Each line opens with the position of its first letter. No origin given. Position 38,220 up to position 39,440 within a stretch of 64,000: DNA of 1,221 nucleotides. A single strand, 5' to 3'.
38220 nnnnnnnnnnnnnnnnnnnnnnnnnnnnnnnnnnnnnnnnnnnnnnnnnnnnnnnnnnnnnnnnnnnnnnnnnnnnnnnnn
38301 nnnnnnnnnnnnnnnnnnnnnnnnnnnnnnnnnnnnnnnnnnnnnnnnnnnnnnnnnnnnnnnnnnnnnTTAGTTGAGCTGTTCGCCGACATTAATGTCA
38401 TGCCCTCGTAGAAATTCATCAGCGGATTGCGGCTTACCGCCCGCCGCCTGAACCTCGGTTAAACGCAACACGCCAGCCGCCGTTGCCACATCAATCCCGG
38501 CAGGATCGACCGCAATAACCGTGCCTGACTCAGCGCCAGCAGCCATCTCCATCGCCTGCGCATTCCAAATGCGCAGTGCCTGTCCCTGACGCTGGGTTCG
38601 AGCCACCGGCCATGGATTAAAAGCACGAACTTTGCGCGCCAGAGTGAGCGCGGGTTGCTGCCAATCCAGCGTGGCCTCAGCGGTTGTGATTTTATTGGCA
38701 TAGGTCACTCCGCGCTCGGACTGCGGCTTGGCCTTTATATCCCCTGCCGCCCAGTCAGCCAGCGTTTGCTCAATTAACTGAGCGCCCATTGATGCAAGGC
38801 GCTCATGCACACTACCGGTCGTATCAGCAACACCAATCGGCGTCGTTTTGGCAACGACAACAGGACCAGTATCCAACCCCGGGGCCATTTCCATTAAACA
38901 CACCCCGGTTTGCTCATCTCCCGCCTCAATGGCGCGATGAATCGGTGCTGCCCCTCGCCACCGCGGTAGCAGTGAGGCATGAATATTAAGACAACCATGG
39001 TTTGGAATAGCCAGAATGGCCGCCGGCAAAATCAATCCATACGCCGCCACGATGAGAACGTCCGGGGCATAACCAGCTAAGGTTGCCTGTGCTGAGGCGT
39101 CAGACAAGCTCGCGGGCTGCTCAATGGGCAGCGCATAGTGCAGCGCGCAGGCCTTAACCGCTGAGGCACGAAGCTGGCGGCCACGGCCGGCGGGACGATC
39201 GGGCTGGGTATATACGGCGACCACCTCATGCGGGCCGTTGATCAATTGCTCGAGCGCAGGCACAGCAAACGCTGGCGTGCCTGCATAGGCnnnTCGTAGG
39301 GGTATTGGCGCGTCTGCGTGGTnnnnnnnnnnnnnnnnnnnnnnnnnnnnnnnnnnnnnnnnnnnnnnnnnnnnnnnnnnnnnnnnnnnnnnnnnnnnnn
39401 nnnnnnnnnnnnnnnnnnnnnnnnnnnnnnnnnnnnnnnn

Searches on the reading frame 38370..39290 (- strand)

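Call 55: search_protein_families(library=pfam, proteins=[window:38370-39290:-], max_evalue=0.00001)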
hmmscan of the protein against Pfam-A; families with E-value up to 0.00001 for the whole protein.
window:38370-39290:- (306 aa): 2 families
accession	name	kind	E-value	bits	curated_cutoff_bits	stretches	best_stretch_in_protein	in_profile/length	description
PF00551.24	Formyl_trans_N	-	9.1e-42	143.3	26.1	1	4-175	9-179/181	Formyl transferase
PF02911.23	Formyl_trans_C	-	1.6e-25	89.6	21.1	1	200-297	1-99/100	Formyl transferase, C-terminal domain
